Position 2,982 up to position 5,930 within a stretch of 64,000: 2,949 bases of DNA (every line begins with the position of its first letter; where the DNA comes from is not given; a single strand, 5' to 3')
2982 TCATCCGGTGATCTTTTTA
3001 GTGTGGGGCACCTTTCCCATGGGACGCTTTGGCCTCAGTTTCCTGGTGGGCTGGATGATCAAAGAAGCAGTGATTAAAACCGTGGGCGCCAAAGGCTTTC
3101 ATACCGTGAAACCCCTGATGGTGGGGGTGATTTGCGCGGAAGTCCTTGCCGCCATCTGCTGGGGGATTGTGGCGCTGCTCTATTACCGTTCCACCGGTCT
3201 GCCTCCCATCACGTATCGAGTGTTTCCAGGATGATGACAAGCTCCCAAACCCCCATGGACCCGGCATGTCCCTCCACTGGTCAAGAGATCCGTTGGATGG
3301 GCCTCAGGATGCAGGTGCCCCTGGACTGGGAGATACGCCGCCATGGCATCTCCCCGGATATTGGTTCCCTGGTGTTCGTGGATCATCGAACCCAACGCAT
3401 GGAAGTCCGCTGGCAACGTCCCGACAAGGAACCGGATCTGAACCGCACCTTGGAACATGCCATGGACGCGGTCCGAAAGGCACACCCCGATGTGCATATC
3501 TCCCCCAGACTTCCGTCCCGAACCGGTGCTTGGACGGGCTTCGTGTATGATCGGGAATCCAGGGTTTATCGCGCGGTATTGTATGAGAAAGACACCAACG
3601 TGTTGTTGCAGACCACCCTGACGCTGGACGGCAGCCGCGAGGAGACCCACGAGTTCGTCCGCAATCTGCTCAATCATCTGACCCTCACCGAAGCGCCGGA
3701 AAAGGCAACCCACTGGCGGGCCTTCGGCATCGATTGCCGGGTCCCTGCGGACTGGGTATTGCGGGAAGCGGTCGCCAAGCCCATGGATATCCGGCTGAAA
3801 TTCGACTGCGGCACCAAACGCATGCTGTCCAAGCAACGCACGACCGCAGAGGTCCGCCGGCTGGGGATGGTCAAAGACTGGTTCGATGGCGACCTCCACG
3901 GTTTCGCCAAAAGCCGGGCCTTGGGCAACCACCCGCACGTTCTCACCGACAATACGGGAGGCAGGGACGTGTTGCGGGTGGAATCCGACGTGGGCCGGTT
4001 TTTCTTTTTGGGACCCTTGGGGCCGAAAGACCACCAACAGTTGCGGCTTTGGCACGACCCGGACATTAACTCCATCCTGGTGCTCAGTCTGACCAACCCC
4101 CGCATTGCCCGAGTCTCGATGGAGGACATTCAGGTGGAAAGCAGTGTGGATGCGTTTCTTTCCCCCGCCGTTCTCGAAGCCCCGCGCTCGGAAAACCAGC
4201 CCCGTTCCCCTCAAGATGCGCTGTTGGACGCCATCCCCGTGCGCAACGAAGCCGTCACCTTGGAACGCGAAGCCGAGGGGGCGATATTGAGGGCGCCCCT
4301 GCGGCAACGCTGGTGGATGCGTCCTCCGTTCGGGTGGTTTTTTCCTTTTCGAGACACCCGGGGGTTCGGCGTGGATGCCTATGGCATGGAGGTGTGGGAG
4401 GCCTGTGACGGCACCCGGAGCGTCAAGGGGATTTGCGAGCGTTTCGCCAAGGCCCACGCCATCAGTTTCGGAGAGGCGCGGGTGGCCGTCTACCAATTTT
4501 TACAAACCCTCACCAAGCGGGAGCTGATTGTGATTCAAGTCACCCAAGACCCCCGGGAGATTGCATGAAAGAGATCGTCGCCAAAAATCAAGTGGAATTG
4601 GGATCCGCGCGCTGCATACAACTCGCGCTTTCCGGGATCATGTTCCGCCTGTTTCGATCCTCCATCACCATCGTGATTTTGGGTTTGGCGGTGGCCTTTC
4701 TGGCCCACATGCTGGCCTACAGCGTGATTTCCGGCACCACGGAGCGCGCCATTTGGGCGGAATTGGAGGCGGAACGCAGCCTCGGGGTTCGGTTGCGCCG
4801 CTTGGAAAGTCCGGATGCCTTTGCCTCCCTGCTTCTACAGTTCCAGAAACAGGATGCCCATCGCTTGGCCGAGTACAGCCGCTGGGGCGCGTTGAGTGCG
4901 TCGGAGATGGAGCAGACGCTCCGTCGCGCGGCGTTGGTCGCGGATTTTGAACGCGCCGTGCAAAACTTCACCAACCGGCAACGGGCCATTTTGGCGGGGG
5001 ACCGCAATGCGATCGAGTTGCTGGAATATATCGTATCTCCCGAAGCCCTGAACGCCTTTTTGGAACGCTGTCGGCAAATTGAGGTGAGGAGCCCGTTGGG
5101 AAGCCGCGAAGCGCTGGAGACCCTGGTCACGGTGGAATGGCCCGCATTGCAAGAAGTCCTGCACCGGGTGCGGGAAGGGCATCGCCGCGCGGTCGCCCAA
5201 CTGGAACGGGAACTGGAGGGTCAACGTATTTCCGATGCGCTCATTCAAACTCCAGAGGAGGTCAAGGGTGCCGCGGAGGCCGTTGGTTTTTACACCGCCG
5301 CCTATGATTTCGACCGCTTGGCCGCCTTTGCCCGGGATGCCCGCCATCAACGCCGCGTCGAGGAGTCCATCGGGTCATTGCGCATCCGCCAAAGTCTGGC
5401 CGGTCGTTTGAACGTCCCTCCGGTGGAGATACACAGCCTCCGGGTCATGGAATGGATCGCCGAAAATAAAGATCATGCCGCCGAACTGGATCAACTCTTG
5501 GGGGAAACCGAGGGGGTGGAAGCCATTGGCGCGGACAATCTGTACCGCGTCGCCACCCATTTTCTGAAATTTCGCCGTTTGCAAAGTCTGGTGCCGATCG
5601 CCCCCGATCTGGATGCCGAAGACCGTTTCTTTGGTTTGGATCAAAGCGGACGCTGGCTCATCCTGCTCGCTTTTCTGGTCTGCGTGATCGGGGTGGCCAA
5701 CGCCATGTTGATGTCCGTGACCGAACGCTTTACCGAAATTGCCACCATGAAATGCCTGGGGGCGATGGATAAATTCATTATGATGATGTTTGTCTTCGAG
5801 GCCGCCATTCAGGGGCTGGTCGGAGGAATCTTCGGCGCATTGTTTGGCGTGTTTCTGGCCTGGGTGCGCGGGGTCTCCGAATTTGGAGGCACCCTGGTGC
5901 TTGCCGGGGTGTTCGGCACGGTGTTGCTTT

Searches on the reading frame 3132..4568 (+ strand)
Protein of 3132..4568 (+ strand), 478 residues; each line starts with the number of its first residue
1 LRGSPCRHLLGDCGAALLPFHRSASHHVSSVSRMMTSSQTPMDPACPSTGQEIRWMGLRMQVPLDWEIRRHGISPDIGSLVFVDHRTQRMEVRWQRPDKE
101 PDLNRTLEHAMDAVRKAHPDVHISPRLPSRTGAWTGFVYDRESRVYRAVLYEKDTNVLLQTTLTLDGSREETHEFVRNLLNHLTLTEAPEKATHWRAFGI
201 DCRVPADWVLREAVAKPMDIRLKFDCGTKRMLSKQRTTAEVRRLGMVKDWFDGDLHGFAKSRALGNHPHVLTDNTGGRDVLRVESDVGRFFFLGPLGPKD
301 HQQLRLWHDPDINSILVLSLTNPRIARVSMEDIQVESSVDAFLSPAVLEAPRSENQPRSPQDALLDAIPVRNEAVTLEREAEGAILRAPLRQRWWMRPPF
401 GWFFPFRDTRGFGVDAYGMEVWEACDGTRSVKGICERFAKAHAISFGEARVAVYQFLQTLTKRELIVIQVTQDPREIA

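Call 6: search_protein_families(library=pfam, proteins=[window:3132-4568:+], max_evalue=0.01)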
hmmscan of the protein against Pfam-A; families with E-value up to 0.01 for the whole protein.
window:3132-4568:+ (478 aa): 1 family
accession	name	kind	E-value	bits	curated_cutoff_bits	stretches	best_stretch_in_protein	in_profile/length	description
PF05402.18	PqqD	-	1.5e-08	35.3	23.4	1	410-466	11-67/67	Coenzyme PQQ synthesis protein D (PqqD)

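Call 7: search_protein_families(library=ncbifam, proteins=[window:3132-4568:+], max_evalue=0.01)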
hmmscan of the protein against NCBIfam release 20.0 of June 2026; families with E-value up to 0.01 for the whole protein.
window:3132-4568:+ (478 aa): 2 families
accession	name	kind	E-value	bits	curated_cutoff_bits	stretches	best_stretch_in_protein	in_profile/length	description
NF033536.1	lasso_PqqD_Bac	exception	0.00065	19.8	80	1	414-467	34-87/88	lasso peptide biosynthesis PqqD family chaperone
TIGR03859.1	PQQ_PqqD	equivalog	0.0026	17.6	46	1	414-466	29-80/81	pyrroloquinoline quinone biosynthesis peptide chaperone PqqD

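Call 71: search_protein_families(library=padloc, proteins=[window:3231-4568:+], max_evalue=0.001)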
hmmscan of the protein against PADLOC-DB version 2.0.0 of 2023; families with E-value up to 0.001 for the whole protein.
window:3231-4568:+ (445 aa): 0 families

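Call 72: search_protein_families(library=pfam, proteins=[window:3231-4430:+], max_evalue=1)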
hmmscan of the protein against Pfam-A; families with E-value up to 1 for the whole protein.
window:3231-4430:+ (400 aa): 0 families

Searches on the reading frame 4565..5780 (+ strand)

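Call 72: search_protein_families(library=pfam, proteins=[window:4565-5780:+], max_evalue=1)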
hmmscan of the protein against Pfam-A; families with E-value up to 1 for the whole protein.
window:4565-5780:+ (405 aa): 5 families
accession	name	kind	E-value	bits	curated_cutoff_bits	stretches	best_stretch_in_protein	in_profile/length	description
PF02687.27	FtsX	-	1.9e-05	25.2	25.5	1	366-405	4-43/120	FtsX-like permease C-terminal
PF14523.12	Syntaxin_2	-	0.011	16.2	26.5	1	96-148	55-103/134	Syntaxin-like protein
PF14473.11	RD3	-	0.021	15.1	27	1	112-190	40-117/129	RD3 protein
PF15665.10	FAM184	-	0.072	13.2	32.7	1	125-220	109-202/211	Family with sequence similarity 184, A and B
PF17243.7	POTRA_TamA_1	-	0.12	13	26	1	220-251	28-59/74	POTRA domain TamA domain 1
